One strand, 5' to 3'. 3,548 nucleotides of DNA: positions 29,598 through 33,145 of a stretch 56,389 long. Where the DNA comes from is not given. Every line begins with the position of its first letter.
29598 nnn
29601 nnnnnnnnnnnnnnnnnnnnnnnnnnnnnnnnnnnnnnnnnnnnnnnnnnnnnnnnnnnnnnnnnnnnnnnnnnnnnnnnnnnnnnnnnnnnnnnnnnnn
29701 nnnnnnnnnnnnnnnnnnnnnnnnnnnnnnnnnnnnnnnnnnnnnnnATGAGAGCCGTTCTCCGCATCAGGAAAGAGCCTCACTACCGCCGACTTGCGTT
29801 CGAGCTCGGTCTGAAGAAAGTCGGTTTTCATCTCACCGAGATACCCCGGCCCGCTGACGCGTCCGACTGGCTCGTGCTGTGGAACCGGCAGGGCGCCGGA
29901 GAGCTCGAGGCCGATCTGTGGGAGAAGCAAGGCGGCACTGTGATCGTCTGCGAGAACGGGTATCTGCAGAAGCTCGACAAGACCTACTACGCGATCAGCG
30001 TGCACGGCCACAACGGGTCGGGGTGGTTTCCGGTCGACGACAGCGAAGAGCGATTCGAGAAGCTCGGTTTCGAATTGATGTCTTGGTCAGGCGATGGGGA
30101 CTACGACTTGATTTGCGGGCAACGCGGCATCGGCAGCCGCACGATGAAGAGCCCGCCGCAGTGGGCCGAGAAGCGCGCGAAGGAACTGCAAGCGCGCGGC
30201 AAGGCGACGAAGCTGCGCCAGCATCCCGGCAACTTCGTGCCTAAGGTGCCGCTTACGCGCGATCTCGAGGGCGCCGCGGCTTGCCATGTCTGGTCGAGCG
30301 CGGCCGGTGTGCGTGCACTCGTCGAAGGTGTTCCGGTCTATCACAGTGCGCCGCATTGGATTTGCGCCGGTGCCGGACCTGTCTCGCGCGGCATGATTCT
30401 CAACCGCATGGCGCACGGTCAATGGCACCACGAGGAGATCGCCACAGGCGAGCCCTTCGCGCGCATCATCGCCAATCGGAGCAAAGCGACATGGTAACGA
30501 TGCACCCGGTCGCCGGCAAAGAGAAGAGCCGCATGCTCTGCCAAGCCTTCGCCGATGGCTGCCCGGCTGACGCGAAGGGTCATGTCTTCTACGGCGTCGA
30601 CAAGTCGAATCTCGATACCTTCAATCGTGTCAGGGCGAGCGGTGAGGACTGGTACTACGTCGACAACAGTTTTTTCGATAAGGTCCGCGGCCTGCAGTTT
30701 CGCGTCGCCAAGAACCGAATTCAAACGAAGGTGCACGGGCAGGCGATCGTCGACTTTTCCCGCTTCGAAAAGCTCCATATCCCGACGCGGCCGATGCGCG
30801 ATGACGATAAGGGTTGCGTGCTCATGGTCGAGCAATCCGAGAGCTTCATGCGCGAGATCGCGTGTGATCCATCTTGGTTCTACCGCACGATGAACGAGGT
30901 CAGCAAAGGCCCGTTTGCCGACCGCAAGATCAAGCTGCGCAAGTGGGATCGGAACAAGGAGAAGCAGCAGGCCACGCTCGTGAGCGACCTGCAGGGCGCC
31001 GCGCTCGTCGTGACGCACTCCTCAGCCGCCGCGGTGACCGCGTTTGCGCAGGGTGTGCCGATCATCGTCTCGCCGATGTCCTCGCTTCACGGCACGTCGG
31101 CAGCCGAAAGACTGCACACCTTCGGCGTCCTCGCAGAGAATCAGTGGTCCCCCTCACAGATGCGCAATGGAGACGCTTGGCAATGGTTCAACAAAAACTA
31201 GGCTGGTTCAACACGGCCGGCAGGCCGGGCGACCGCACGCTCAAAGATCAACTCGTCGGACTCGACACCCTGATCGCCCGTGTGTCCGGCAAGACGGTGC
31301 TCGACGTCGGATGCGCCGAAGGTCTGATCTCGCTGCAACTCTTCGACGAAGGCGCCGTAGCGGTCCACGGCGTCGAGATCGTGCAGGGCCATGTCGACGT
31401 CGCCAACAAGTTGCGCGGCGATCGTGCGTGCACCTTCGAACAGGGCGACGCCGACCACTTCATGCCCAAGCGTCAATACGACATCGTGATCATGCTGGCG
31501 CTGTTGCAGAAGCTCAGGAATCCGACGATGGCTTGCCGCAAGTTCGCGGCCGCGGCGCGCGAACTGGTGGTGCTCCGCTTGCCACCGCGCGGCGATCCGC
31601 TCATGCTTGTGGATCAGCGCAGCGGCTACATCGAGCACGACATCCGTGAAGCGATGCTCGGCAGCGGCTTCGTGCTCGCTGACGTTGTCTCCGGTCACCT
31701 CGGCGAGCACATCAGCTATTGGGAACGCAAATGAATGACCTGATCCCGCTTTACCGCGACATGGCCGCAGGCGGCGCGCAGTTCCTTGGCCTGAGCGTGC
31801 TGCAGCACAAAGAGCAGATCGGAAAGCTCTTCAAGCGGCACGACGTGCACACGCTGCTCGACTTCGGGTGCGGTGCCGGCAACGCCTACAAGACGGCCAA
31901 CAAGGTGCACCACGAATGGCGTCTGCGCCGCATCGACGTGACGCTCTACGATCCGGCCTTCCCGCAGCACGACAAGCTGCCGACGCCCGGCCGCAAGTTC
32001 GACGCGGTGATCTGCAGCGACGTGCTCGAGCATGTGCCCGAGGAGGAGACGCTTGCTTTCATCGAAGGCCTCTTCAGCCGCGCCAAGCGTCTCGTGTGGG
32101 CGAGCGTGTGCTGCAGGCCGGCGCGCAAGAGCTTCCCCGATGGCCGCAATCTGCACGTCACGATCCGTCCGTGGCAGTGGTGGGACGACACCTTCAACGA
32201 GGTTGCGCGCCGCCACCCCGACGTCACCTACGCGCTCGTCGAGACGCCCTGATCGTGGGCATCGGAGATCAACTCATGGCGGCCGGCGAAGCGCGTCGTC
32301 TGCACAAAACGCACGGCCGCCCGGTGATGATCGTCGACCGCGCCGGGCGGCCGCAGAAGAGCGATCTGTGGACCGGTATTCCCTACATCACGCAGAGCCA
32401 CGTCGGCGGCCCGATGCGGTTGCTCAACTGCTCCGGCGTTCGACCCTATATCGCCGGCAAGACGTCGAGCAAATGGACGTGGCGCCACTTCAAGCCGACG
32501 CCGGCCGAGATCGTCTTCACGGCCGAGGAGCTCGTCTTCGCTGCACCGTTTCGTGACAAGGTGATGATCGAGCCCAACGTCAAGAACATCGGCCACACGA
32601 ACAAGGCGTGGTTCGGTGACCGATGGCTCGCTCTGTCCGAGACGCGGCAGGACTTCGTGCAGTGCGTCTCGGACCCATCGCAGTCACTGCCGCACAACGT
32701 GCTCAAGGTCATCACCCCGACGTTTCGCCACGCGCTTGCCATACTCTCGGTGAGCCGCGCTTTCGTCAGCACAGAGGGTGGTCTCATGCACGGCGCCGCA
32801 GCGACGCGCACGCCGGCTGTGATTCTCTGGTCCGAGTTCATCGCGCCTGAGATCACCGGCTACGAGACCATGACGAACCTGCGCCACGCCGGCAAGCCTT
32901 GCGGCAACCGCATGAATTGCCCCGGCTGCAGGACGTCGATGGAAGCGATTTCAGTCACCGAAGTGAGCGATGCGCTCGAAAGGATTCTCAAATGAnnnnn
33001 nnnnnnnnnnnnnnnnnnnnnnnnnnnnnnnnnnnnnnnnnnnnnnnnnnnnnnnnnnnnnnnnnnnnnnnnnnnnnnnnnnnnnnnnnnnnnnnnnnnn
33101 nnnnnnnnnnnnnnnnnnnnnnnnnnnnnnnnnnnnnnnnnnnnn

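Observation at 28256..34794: Operator-gated 6.5-kb glycosyltransferase/methyltransferase module in a phage with no lysogeny genes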

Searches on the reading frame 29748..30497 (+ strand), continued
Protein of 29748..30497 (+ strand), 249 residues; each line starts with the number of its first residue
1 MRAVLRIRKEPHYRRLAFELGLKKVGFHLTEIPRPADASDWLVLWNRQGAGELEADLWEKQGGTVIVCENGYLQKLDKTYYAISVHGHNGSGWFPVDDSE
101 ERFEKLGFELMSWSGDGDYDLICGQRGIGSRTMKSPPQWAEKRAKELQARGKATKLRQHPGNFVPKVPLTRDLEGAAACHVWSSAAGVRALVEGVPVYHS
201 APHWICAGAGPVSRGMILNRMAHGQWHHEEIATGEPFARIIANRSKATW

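Call 80: get_annotated_region(hit=H64, flank=7000)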
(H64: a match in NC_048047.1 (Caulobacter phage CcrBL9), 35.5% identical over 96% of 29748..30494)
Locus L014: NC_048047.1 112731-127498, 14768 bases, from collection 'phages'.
description: Caulobacter phage CcrBL9, complete genome.
organism: Caulobacter phage CcrBL9 (NCBI taxid 2283270)
taxonomy: Viruses; Duplodnaviria; Heunggongvirae; Uroviricota; Caudoviricetes; Dolichocephalovirinae; Bertelyvirus; Bertelyvirus BL9
host: Caulobacter vibrioides CB15; source: -; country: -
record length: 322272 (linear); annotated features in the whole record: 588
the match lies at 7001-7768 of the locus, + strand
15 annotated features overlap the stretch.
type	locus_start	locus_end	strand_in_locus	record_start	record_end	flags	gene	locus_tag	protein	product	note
CDS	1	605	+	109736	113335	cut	-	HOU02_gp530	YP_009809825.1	tail protein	Gene Transfer Agent host specificity protein ## ORFG15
CDS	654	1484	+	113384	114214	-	-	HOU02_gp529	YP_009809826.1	tail fibers protein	-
CDS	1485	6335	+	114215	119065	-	-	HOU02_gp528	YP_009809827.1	tail protein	-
CDS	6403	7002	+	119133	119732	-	-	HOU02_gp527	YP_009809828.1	alpha-2;3-sialyltransferase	-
CDS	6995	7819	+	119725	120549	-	-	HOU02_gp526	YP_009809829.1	hypothetical protein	-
CDS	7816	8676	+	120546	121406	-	-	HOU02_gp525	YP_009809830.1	hypothetical protein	-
CDS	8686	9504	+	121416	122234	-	-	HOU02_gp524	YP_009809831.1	hypothetical protein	-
CDS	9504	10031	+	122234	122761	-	-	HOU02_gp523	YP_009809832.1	methyltransferase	-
CDS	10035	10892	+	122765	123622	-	-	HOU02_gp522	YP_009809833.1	hypothetical protein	-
CDS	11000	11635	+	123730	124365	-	-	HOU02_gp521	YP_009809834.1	endolysin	-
CDS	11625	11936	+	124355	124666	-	-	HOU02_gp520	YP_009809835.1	hypothetical protein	-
CDS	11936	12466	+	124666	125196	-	-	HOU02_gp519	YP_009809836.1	hypothetical protein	-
CDS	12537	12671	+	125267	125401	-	-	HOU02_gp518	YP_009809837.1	hypothetical protein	-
CDS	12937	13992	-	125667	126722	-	-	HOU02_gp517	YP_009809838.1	ATPase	-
CDS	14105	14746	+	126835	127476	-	-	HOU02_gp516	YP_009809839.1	DNA methyltransferase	-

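Call 89: search_protein_families(library=pfam, max_evalue=0.05, proteins=[L014:10035-10889:+, L014:8686-9501:+, L014:7816-8673:+, L014:6995-7816:+, L014:6403-6999:+])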
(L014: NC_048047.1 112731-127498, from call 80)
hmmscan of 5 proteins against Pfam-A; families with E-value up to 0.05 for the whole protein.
L014:10035-10889:+ (285 aa): 1 family
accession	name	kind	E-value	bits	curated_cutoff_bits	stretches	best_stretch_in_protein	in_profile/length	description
PF01075.23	Glyco_transf_9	-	9.3e-07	28.9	22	1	126-227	100-212/247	Glycosyltransferase family 9 (heptosyltransferase)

L014:8686-9501:+ (272 aa): 0 families

L014:7816-8673:+ (286 aa): 0 families

L014:6995-7816:+ (274 aa): 0 families

L014:6403-6999:+ (199 aa): 1 family
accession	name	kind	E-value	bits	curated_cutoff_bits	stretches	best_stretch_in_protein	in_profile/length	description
PF01973.23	MptE-like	-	0.0047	17.2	34.6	1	97-126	140-169/171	6-hydroxymethylpterin diphosphokinase MptE-like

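Call 95: fold_search(model_id=the predicted structure, library=viral)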
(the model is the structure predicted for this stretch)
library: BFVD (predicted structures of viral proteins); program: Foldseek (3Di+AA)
matches with E <= 10: 561; with E <= 0.001: 11
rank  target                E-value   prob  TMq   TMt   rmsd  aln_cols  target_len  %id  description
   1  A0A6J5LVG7            2.4e-12  1.00  0.65  0.47   5.0       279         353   16  Uncharacterized protein [uncultured Caudovirales phage]
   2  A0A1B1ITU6            9.0e-12  1.00  0.70  0.37   6.1       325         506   17  (no name in the UniProt tables at hand)
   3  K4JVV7                1.9e-11  1.00  0.64  0.66   4.2       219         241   20  Uncharacterized protein [Caulobacter phage CcrColossus]
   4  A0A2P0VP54            4.1e-11  1.00  0.69  0.25   5.6       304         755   15  Capsule polysaccharide biosynthesis protein [Tetraselmis virus 1]
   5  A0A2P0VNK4            6.4e-11  1.00  0.73  0.62   4.8       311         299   15  Capsule polysaccharide biosynthesis protein [Tetraselmis virus 1]
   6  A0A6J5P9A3            2.9e-10  1.00  0.73  0.36   4.4       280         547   15  Glycosyltransferase [uncultured Caudovirales phage]
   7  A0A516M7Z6            8.0e-10  1.00  0.67  0.46   5.5       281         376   13  (no name in the UniProt tables at hand)
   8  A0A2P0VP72            9.1e-08  1.00  0.69  0.57   5.2       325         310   11  Uncharacterized protein [Tetraselmis virus 1]
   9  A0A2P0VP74            5.7e-07  1.00  0.64  0.55   5.2       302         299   12  Uncharacterized protein [Tetraselmis virus 1]
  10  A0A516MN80            5.7e-07  1.00  0.53  0.44   6.4       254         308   11  (no name in the UniProt tables at hand)
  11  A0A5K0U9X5            2.3e-04  0.99  0.38  0.32  12.0       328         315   12  Glycosyltransferase [Yasminevirus sp. GU-2018]
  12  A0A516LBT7            1.1e-03  0.84  0.25  0.25  13.2       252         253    9  (no name in the UniProt tables at hand)
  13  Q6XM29                1.1e-03  0.69  0.28  0.26  11.9       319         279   10  FirrV-1-B7 [Feldmannia irregularis virus a]
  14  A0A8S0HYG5            2.4e-03  1.00  0.30  0.52   9.5       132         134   20  (no name in the UniProt tables at hand)
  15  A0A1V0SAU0            1.1e-02  0.51  0.31  0.20  10.8       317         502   11  Glycosyltransferase [Catovirus CTV1]
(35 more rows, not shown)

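Call 120: search_protein_representatives(alignment_id=A3)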
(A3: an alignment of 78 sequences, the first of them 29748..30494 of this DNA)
Query: 78 sequences, 250 profile positions. Proteins with E-value up to 0.001 (for the whole library): 4491; up to 1e-10: 2593; up to 1e-30: 335. The best 150 are listed.
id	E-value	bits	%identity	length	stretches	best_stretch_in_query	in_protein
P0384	1.6e-90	319.6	-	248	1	2-244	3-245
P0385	5.8e-89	314.4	-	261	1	2-250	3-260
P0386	1.5e-87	309.8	-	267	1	2-250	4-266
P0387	1.1e-76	274.2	-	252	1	2-242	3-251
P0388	4.3e-73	262.5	-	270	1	12-250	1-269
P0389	1.3e-70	254.3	-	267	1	2-244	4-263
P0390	5.6e-70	252.2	-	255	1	2-242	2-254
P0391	4.0e-69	249.5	-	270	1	3-250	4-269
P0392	6.0e-69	248.9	-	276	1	3-245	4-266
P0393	1.7e-68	247.4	-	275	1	2-246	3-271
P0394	1.0e-67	244.9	-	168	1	1-165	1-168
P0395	3.7e-67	243.0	-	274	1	2-245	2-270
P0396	5.1e-67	242.6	-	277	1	2-245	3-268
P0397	7.8e-65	235.4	-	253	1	2-244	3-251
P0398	1.1e-64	235.0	-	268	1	3-244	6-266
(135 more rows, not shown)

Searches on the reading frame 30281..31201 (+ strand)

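Call 4: search_protein_families(library=pfam, max_evalue=0.1, proteins=[window:30281-31201:+])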
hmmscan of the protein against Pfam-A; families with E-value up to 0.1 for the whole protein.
window:30281-31201:+ (306 aa): 3 families
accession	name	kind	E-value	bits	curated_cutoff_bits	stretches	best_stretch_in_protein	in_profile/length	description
PF09924.15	LPG_synthase_C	-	0.0074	15.8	27.5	1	64-147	38-123/298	Phosphatidylglycerol lysyltransferase, C-terminal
PF20471.4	DUF6716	-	0.012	15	27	1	232-263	251-282/342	Putative glycosyltransferase (DUF6716)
PF19837.4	DUF6316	-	0.06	13.6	28.5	0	194-216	18-40/55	Domain of unknown function (DUF6316)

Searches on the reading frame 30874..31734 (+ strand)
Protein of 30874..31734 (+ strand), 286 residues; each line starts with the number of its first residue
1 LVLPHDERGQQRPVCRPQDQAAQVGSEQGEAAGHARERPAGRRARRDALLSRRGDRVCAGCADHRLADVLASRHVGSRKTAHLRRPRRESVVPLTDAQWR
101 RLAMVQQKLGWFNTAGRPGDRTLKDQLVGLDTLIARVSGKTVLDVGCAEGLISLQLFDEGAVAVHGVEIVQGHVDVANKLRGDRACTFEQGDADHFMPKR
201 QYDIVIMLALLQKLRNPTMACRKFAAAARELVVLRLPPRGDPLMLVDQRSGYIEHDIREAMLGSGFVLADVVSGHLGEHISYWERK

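Call 4: search_protein_families(library=pfam, max_evalue=0.1, proteins=[window:30874-31734:+])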
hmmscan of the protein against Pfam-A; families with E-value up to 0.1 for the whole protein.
window:30874-31734:+ (286 aa): 9 families
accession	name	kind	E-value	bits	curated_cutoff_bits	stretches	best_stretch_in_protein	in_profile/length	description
PF13847.12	Methyltransf_31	-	1.4e-09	38.2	27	1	138-223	3-96/145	Methyltransferase domain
PF13649.12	Methyltransf_25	-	3.3e-09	37.7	27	1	142-222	1-87/97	Methyltransferase domain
PF13489.12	Methyltransf_23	-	3.1e-08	33.9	27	1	136-229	20-109/164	Methyltransferase domain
PF08241.18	Methyltransf_11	-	5.9e-08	33.7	21.2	1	143-225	1-84/95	Methyltransferase domain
PF08242.18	Methyltransf_12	-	3.3e-06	28.2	30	1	143-228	1-92/98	Methyltransferase domain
PF07021.18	MetW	-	5e-06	26.7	21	1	138-229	13-103/193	Methionine biosynthesis protein MetW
PF01728.25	FtsJ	-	0.0011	19.4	24.1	1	138-201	21-83/181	FtsJ-like methyltransferase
PF05175.20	MTS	-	0.006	16.7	23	1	134-207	28-104/170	Methyltransferase small domain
PF08003.17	Methyltransf_9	-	0.0062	16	23.8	1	134-174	111-151/315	Protein of unknown function (DUF1698)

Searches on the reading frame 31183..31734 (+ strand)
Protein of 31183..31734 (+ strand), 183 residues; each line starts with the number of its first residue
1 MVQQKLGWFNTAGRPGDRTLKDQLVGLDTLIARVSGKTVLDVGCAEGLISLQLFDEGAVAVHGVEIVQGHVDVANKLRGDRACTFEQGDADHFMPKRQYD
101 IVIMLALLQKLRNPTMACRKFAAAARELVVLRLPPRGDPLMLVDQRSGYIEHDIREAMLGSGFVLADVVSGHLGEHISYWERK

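Call 13: search_protein_families(library=phrogs, max_evalue=0.01, proteins=[window:31183-31734:+])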
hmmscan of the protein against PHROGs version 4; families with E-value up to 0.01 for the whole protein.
window:31183-31734:+ (183 aa): 1 family
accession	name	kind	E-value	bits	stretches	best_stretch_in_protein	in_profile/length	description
phrog_4752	-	other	0.00079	19.8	1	20-109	37-132/241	tRNA methyltransferase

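Call 56: search_protein_families(library=ncbifam, max_evalue=0.01, proteins=[window:31183-31734:+])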
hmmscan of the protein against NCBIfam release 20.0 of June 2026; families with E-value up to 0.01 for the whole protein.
window:31183-31734:+ (183 aa): 18 families
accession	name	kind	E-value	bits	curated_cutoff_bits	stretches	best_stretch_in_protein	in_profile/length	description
TIGR01983.1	UbiG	equivalog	1.8e-10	40.6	102.95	1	32-125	46-143/228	bifunctional 2-polyprenyl-6-hydroxyphenol methylase/3-demethylubiquinol 3-O-methyltransferase UbiG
TIGR02021.1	BchM-ChlM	equivalog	1e-09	38.2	158.9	1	28-143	46-165/218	magnesium protoporphyrin IX methyltransferase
TIGR02081.1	metW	equivalog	2.6e-08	33.7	189.5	1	35-130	13-107/194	methionine biosynthesis protein MetW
TIGR04290.1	meth_Rta_06860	hypoth_equivalog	2.7e-07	30.3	300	1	33-121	47-138/226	TIGR04290 family methyltransferase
NF041255.1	mycofact_MftM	equivalog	4.2e-06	26.3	200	1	34-133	138-241/289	mycofactocin oligosaccharide methyltransferase MftM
NF000466.2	16S_rRNA_Rmt_gen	equivalog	5.7e-06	25.9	250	1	24-113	91-187/254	Rmt family 16S rRNA (guanine(1405)-N(7))-methyltransferase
TIGR00452.1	TIGR00452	equivalog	2.7e-05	23.2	275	1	30-118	112-204/316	tRNA 5-methoxyuridine(34)/uridine 5-oxyacetic acid(34) synthase CmoB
NF043040.1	corrin_prot_MT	hypoth_equivalog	7.5e-05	22.3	180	1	31-112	35-124/216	corrinoid protein-associated methyltransferase CpaM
NF045667.1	MTase_DVU1556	equivalog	8.4e-05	22.1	155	1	13-121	3-107/213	DVU_1556 family methyltransferase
NF011529.0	PRK14968.1-3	equivalog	0.00013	21.4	162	1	29-76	29-74/198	putative methyltransferase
TIGR04345.1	ovoA_Cterm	equivalog_domain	0.00029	20.5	170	0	84-116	119-152/242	putative 4-mercaptohistidine N1-methyltransferase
NF049952.1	23rRNACMtaseTlyA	equivalog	0.00038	20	250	1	28-103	70-144/236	23S rRNA (cytidine-2'-O)-methyltransferase TlyA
TIGR02072.1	BioC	equivalog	0.00041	20.2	184.95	1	34-125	33-124/244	malonyl-ACP O-methyltransferase BioC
NF033209.1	16S_rRNA_Rmt_B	exception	0.0005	19.7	525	1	21-111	85-179/251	RmtB family 16S rRNA (guanine(1405)-N(7))-methyltransferase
NF011650.0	PRK15068.1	equivalog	0.00065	18.7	209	1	30-117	117-209/324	tRNA 5-methoxyuridine(34)/uridine 5-oxyacetic acid(34) synthase CmoB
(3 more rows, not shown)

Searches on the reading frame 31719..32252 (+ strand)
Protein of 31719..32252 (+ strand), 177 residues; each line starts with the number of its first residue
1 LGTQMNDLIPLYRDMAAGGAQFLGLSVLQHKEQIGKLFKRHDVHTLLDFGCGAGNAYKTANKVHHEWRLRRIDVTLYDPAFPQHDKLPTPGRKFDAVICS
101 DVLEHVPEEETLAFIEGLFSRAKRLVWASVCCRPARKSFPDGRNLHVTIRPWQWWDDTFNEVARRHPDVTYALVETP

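Call 4: search_protein_families(library=pfam, max_evalue=0.1, proteins=[window:31719-32252:+])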
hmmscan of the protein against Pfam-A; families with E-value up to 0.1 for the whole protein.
window:31719-32252:+ (177 aa): 5 families
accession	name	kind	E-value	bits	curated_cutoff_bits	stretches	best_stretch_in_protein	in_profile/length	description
PF13489.12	Methyltransf_23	-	2.6e-08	34.2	27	1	40-123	20-109/164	Methyltransferase domain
PF08242.18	Methyltransf_12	-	4.7e-06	27.7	30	1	87-118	59-88/98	Methyltransferase domain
PF13649.12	Methyltransf_25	-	1.4e-05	26.1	27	1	85-119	56-90/97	Methyltransferase domain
PF08241.18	Methyltransf_11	-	4.5e-05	24.4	21.2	1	48-110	2-77/95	Methyltransferase domain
PF13847.12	Methyltransf_31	-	0.0059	16.7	27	0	87-125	66-107/145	Methyltransferase domain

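Call 13: search_protein_families(library=phrogs, max_evalue=0.01, proteins=[window:31731-32252:+])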
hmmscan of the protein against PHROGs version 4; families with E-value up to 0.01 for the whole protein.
window:31731-32252:+ (173 aa): 4 families
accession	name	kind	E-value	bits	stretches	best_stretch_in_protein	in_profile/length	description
phrog_24759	-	other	3.5e-24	86.7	1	30-168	48-192/204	methyltransferase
phrog_27380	-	other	7.3e-07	29.9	1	88-169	152-243/285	methyltransferase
phrog_22502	-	other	0.0012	19.6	0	24-107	55-156/276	methyltransferase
phrog_4752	-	other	0.0028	18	0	28-69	42-83/241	tRNA methyltransferase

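Call 56: search_protein_families(library=ncbifam, max_evalue=0.01, proteins=[window:31731-32252:+])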
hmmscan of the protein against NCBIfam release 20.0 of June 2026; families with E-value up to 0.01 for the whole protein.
window:31731-32252:+ (173 aa): 4 families
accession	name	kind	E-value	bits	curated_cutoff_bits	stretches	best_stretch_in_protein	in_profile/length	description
NF004851.0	PRK06202.1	equivalog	4.5e-05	23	243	1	80-123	120-163/237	hypothetical protein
TIGR02021.1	BchM-ChlM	equivalog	0.00013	21.4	158.9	1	88-126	117-155/218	magnesium protoporphyrin IX methyltransferase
TIGR01983.1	UbiG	equivalog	0.00042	19.7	102.95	0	87-107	114-134/228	bifunctional 2-polyprenyl-6-hydroxyphenol methylase/3-demethylubiquinol 3-O-methyltransferase UbiG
TIGR04074.1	bacter_Hen1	equivalog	0.0082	14.7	340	0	89-119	355-385/462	3' terminal RNA ribose 2'-O-methyltransferase Hen1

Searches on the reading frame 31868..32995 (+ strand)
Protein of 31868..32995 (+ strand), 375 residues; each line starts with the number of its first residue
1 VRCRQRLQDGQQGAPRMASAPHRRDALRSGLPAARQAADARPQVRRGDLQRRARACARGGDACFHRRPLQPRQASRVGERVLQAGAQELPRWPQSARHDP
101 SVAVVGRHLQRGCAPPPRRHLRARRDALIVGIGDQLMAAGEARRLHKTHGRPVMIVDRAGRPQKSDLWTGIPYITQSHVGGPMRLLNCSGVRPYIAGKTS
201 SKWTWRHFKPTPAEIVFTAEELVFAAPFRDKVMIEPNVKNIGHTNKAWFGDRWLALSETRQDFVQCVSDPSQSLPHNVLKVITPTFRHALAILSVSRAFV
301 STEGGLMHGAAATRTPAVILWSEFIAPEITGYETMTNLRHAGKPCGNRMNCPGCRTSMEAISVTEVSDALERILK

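Call 4: search_protein_families(library=pfam, max_evalue=0.1, proteins=[window:31868-32995:+])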
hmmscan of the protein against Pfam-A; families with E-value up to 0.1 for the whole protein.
window:31868-32995:+ (375 aa): 1 family
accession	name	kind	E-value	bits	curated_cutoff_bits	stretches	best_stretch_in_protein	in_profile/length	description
PF01075.23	Glyco_transf_9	-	0.033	13.9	22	1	286-321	174-209/247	Glycosyltransferase family 9 (heptosyltransferase)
